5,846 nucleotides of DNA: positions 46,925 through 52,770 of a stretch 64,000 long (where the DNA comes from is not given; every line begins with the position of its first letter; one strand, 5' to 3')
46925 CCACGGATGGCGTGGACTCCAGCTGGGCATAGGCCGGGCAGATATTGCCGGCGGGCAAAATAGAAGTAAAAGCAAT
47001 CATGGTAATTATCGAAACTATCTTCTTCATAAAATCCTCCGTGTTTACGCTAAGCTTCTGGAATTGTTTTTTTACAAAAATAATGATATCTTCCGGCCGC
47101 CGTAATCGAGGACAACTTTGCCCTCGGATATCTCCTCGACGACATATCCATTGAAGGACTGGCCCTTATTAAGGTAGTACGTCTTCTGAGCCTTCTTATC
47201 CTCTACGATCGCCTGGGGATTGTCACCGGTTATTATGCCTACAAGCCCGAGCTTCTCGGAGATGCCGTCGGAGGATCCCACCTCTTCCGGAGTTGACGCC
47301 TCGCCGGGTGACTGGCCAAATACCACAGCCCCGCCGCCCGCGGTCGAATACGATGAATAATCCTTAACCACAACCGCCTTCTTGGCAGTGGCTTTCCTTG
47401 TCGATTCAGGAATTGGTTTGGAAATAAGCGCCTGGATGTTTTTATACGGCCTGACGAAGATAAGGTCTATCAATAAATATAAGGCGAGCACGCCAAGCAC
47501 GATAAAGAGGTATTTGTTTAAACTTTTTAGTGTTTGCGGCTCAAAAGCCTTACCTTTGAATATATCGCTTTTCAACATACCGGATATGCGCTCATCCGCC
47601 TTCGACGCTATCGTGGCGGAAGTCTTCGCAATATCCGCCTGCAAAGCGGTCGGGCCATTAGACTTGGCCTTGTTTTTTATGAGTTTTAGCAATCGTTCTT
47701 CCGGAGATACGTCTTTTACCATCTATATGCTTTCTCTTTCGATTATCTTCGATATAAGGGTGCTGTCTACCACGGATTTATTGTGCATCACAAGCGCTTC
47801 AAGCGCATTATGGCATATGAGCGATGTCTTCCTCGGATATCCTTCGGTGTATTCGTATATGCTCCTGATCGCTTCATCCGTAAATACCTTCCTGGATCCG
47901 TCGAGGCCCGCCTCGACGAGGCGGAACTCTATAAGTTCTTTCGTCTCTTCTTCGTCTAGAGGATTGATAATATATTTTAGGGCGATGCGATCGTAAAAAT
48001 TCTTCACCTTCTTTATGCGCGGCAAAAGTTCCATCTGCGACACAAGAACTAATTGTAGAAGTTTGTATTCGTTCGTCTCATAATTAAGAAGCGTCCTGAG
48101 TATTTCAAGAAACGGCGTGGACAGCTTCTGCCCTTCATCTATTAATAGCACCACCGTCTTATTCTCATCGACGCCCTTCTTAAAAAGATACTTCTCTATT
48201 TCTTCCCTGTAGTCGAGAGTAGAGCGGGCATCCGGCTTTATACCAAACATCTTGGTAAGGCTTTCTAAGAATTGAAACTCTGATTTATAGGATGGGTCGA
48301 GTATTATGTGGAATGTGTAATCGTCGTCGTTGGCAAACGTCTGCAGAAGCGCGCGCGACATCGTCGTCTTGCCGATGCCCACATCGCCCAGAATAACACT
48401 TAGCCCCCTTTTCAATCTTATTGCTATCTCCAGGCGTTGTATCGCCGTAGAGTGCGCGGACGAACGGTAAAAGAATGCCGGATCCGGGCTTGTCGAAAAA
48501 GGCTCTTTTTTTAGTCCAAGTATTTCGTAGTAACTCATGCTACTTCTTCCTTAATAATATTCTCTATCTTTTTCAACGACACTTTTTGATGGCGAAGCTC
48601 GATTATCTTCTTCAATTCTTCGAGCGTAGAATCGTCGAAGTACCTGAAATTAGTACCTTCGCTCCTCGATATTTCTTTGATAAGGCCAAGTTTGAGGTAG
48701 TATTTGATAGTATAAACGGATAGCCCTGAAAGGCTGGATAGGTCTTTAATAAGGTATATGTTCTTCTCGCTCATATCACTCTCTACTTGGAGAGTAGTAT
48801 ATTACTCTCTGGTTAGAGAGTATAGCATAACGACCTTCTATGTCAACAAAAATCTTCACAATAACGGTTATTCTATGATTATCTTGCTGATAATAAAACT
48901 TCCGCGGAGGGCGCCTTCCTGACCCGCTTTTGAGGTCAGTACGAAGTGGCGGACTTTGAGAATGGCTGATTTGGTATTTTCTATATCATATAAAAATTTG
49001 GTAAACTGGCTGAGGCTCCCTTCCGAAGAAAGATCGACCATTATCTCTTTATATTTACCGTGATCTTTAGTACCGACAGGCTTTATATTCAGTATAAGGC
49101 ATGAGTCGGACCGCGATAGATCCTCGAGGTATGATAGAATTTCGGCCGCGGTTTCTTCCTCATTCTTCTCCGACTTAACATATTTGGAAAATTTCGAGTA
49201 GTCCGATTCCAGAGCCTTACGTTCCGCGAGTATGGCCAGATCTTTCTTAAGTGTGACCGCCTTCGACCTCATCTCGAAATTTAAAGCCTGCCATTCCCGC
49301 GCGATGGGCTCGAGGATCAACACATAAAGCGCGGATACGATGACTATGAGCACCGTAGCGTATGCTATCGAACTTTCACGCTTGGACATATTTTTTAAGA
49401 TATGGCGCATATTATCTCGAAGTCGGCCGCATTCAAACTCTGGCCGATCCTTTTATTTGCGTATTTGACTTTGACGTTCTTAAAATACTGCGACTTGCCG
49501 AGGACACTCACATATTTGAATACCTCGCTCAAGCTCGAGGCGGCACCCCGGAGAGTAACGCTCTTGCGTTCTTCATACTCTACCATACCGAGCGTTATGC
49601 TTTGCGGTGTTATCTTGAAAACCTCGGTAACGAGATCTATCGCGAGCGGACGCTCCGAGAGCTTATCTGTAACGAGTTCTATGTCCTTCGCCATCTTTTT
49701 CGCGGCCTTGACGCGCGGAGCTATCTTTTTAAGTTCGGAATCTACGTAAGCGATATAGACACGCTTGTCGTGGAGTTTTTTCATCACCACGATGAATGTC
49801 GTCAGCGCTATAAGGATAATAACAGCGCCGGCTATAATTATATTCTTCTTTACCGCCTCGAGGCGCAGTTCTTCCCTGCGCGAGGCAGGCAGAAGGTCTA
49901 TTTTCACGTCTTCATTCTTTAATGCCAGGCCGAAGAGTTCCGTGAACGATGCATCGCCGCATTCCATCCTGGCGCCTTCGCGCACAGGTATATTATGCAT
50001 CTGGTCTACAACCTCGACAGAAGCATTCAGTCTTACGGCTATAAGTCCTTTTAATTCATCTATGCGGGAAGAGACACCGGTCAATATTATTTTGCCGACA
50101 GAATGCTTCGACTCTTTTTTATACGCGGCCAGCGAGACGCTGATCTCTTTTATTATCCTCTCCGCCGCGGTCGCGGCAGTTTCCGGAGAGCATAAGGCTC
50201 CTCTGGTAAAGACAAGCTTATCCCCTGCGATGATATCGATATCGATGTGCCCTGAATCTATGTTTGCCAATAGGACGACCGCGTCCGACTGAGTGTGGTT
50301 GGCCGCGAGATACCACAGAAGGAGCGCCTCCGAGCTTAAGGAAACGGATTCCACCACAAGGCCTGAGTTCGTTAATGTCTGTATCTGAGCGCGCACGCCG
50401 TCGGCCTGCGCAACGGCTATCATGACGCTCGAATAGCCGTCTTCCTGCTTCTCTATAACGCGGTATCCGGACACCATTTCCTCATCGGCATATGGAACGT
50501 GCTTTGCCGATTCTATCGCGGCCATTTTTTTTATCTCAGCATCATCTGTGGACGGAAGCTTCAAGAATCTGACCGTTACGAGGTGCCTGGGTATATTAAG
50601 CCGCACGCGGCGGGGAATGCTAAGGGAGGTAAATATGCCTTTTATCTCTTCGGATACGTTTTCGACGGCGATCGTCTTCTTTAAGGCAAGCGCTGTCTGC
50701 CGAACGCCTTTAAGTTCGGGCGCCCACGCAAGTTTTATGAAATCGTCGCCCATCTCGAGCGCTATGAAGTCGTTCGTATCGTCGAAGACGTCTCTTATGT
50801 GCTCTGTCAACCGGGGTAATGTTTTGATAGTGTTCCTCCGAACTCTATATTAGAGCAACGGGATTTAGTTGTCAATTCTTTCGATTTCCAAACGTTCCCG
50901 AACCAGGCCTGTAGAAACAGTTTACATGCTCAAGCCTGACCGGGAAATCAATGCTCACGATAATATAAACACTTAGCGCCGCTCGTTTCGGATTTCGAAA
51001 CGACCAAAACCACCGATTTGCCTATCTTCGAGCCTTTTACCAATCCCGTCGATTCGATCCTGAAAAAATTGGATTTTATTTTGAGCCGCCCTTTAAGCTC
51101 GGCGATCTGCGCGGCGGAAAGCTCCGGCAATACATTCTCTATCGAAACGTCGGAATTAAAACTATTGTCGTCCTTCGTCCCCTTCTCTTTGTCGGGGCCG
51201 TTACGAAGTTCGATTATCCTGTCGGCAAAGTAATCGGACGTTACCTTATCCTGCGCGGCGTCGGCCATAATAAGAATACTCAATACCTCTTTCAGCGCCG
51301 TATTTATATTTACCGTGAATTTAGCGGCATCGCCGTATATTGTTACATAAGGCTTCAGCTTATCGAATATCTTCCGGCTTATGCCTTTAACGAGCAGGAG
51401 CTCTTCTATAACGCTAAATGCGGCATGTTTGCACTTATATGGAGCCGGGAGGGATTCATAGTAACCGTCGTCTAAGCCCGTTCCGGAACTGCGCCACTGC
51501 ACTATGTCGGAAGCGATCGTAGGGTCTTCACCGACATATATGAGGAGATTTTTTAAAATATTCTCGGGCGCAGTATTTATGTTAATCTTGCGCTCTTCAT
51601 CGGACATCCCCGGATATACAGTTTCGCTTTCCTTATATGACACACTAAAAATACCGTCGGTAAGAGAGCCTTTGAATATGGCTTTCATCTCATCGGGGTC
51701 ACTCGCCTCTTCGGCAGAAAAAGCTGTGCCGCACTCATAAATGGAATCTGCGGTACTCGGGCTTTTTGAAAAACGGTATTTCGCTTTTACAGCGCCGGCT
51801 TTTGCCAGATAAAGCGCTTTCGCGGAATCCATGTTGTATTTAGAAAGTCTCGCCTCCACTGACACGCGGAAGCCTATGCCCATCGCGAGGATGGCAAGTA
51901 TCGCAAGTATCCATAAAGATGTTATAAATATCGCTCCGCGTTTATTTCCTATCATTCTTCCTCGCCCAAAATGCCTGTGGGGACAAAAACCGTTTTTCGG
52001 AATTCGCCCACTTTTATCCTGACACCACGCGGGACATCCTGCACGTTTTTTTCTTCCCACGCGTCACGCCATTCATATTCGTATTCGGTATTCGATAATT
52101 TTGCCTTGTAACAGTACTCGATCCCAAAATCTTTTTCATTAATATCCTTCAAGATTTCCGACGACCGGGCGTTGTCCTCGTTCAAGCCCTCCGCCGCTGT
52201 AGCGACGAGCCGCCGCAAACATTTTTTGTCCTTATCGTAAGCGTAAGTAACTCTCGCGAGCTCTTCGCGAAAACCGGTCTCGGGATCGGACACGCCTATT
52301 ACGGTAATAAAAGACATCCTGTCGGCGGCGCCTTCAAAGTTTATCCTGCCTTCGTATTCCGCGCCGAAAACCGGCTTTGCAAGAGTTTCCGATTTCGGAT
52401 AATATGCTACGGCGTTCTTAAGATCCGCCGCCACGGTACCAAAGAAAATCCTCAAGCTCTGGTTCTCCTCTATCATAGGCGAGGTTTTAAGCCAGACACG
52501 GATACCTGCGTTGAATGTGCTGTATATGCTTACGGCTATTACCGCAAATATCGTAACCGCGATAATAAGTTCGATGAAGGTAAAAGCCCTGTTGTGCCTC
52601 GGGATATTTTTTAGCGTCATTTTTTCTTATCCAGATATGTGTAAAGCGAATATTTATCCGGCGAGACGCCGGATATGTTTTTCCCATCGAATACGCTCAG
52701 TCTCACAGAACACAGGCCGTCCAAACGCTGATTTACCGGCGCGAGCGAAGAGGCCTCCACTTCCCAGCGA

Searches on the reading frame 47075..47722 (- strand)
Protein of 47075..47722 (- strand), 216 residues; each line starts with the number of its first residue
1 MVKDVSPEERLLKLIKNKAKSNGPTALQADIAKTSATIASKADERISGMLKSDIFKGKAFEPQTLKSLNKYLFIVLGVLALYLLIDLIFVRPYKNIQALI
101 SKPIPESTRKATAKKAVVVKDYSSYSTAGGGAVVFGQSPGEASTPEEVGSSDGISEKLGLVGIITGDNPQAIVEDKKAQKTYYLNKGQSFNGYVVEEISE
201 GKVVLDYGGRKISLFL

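Call 5: search_protein_families(library=pfam, proteins=[window:47075-47722:-], max_evalue=1)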
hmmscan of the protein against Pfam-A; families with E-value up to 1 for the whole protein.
window:47075-47722:- (216 aa): 7 families
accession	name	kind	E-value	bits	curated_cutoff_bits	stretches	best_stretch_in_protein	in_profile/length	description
PF11356.14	T2SSC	-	2.8e-06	27.6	27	1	98-216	21-141/141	Type II secretion system protein C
PF12521.13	DUF3724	-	0.00028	21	22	1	116-129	4-17/23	Protein of unknown function (DUF3724)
PF16537.11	T2SSB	-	0.0081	16.2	28.4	1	184-214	27-58/60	Type II secretion system protein B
PF23893.1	Y4YQ_C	-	0.019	15.2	27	1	163-214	6-53/53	Uncharacterised protein Y4YQ C-terminal domain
PF12700.13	HlyD_2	-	0.065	12.4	25.1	1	67-135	11-77/416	HlyD family secretion protein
PF15872.10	SRTM1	-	0.12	13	27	1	65-112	35-81/103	Serine-rich and transmembrane domain-containing protein 1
PF21248.3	SoFic-like_C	-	0.14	12.8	27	1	84-113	21-48/76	Protein adenylyltransferase SoFic-like, C-terminal domain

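Call 6: search_protein_families(library=ncbifam, proteins=[window:47075-47722:-], max_evalue=1)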
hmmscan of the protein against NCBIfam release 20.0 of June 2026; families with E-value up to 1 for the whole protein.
window:47075-47722:- (216 aa): 4 families
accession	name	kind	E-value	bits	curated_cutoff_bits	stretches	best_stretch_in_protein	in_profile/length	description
NF041616.1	T2SS_C_SYNERG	exception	0.002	17.5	200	1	179-216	114-151/296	type II secretion system protein GspC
TIGR01713.1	typeII_sec_gspC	equivalog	0.0024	17.5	101.6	1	140-214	65-142/259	type II secretion system protein GspC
NF041515.1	GspC_delta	equivalog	0.0093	15.7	150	1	141-211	86-158/311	type II secretion system protein GspC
NF007242.0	PRK09681.1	equivalog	0.011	14.8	561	1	158-210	127-179/319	type II secretion system protein GspC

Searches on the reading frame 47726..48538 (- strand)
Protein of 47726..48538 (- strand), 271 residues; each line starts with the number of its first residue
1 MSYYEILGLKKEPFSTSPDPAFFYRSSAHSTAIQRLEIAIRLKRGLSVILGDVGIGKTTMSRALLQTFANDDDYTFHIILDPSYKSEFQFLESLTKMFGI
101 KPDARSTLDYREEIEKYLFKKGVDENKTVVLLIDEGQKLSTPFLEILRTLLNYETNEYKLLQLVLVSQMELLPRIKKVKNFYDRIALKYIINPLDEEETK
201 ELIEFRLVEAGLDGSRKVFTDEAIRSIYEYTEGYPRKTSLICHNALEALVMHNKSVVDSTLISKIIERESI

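Call 5: search_protein_families(library=pfam, proteins=[window:47726-48538:-], max_evalue=1)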
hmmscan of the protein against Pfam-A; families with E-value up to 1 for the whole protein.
window:47726-48538:- (271 aa): 18 families
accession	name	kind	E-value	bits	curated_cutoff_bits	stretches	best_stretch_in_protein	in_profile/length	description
PF13401.12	AAA_22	-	3.5e-18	66.6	27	1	43-174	4-129/130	AAA domain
PF01637.24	ATPase_2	-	3.2e-07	30.8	33.2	1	33-237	8-221/225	ATPase domain predominantly from Archaea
PF20703.3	nSTAND1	-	3.6e-06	27.3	27.1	1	13-226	7-218/379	Novel STAND NTPase 1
PF13191.12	AAA_16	-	3.4e-05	24.8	32.6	1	41-155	20-160/167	AAA ATPase domain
PF20720.3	nSTAND3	-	0.00024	21.3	27.2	1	28-81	6-53/155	Novel STAND NTPase 3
PF13245.12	AAA_19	-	0.0013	19.4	25.1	1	39-151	6-115/134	AAA domain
PF13173.12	AAA_14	-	0.0022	18.4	27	1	46-159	4-92/129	AAA domain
PF04665.18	Pox_A32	-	0.019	14.9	22.8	1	48-153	17-123/242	Poxvirus A32 protein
PF03193.22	RsgA_GTPase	-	0.02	15.1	30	1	33-66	95-128/174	RsgA GTPase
PF02367.23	TsaE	-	0.026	14.9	26.6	1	43-71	19-48/128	Threonylcarbamoyl adenosine biosynthesis protein TsaE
PF13604.12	AAA_30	-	0.03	14.5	27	1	43-149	17-110/191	AAA domain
PF05729.18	NACHT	-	0.038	14.2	26.7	1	47-75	3-31/167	NACHT domain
PF07728.20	AAA_5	-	0.075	13.5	22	1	48-155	3-94/139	AAA domain (dynein-related subfamily)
PF13476.12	AAA_23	-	0.085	13.9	27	1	40-70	15-45/201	AAA domain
PF03029.23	ATP_bind_1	-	0.091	13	27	1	49-85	1-37/240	Conserved hypothetical ATP binding protein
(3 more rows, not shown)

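Call 6: search_protein_families(library=ncbifam, proteins=[window:47726-48538:-], max_evalue=1)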
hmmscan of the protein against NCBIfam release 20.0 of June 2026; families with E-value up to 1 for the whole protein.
window:47726-48538:- (271 aa): 10 families
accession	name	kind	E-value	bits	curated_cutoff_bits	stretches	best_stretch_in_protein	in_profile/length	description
TIGR03015.1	pepcterm_ATPase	hypoth_equivalog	7.3e-51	173.2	324.5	1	3-266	2-263/269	XrtA/PEP-CTERM system-associated ATPase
NF041000.1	ATPase_ComGA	equivalog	0.0047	16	300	1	30-91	114-175/267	competence type IV pilus ATPase ComGA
NF010340.0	PRK13768.1-2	equivalog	0.018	14.8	293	1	48-84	7-43/265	GTPase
TIGR00150.1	T6A_YjeE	equivalog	0.029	14.2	60.1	1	47-71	25-49/135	tRNA (adenosine(37)-N6)-threonylcarbamoyltransferase complex ATPase subunit type 1 TsaE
TIGR01448.2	helicase_RecD2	equivalog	0.035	12.2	500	1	33-73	320-360/713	SF1B family DNA helicase RecD2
NF008127.0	PRK10875.1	equivalog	0.046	12.2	671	1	25-94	152-223/619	exodeoxyribonuclease V subunit alpha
TIGR03420.1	DnaA_homol_Hda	equivalog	0.062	12.8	194.8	1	27-120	20-114/226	DnaA regulatory inactivator Hda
NF007931.0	PRK10646.1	equivalog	0.065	13.2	246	1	49-70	33-54/153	tRNA (adenosine(37)-N6)-threonylcarbamoyltransferase complex ATPase subunit type 1 TsaE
NF001679.0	PRK00440.1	equivalog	0.088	11.9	303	0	50-73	45-68/322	replication factor C small subunit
NF011659.0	PRK15079.1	equivalog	0.11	11.1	540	1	14-69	21-75/334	murein tripeptide/oligopeptide ABC transporter ATP binding protein OppF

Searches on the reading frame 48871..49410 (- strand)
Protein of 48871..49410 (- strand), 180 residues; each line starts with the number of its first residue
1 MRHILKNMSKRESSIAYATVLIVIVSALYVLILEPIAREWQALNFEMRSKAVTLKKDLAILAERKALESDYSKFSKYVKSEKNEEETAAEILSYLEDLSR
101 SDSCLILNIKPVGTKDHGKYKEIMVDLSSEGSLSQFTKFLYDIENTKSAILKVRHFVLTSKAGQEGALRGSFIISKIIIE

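Call 9: search_protein_families(library=pfam, proteins=[window:48871-49410:-], max_evalue=0.001)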
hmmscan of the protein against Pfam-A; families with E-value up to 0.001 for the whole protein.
window:48871-49410:- (180 aa): 1 family
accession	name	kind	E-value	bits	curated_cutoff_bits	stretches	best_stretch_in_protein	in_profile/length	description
PF10741.14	T2SSM_b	-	3.4e-05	24.1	21.7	1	80-150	8-78/111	Type II secretion system (T2SS), protein M subtype b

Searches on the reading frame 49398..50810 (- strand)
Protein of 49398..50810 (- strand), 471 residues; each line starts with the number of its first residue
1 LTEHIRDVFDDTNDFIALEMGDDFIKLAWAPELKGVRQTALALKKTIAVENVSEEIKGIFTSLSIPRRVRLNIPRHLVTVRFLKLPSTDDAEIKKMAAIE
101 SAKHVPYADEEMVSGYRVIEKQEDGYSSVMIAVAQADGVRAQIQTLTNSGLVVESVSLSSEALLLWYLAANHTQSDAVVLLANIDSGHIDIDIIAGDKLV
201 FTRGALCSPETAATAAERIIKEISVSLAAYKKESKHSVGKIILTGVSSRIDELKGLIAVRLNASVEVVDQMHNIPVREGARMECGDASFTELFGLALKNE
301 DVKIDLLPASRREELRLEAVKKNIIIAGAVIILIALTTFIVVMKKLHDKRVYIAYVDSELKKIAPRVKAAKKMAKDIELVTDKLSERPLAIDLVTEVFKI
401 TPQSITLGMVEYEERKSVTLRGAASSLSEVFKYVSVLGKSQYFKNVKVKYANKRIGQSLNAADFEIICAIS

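Call 9: search_protein_families(library=pfam, proteins=[window:49398-50810:-], max_evalue=0.001)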
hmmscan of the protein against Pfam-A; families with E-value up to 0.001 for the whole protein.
window:49398-50810:- (471 aa): 2 families
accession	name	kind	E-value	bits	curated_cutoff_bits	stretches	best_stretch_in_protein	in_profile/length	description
PF11104.14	PilM_2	-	1.9e-12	47.2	27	1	44-204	39-207/340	Type IV pilus assembly protein PilM;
PF05137.18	PilN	-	1.3e-05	25.6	22.8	1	396-468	5-76/78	Fimbrial assembly protein (PilN)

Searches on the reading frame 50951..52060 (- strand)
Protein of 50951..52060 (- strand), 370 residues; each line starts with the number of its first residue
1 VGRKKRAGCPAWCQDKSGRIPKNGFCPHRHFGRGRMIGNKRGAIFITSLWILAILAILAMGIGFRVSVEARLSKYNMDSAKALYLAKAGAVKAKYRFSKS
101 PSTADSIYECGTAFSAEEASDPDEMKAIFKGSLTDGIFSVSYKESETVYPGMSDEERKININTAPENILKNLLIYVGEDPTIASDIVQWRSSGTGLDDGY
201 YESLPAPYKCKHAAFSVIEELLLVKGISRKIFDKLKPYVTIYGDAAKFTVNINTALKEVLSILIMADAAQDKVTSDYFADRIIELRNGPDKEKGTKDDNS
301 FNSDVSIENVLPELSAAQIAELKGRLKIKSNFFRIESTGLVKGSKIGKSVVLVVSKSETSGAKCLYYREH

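Call 9: search_protein_families(library=pfam, proteins=[window:50951-52060:-], max_evalue=0.001)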
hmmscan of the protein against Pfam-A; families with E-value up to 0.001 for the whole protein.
window:50951-52060:- (370 aa): 2 families
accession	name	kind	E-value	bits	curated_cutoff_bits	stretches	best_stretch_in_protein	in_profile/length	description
PF21687.3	T2SSK_1st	-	1.6e-11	45.3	26.2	1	163-242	17-105/107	Type II secretion system (T2SS), protein K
PF12836.13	HHH_3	-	1.1e-09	38.7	27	0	208-240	33-65/65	Helix-hairpin-helix motif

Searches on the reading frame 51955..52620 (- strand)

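Call 9: search_protein_families(library=pfam, proteins=[window:51955-52620:-], max_evalue=0.001)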
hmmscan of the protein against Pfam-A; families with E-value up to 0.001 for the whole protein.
window:51955-52620:- (222 aa): 2 families
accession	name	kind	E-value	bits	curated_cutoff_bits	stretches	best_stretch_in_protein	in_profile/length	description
PF11612.13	T2SSJ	-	4.1e-10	40.5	28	1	65-204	3-128/140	Type II secretion system (T2SS), protein J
PF07963.17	N_methyl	-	6.7e-07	29.1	21.2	1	8-33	2-27/27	Prokaryotic N-terminal methylation motif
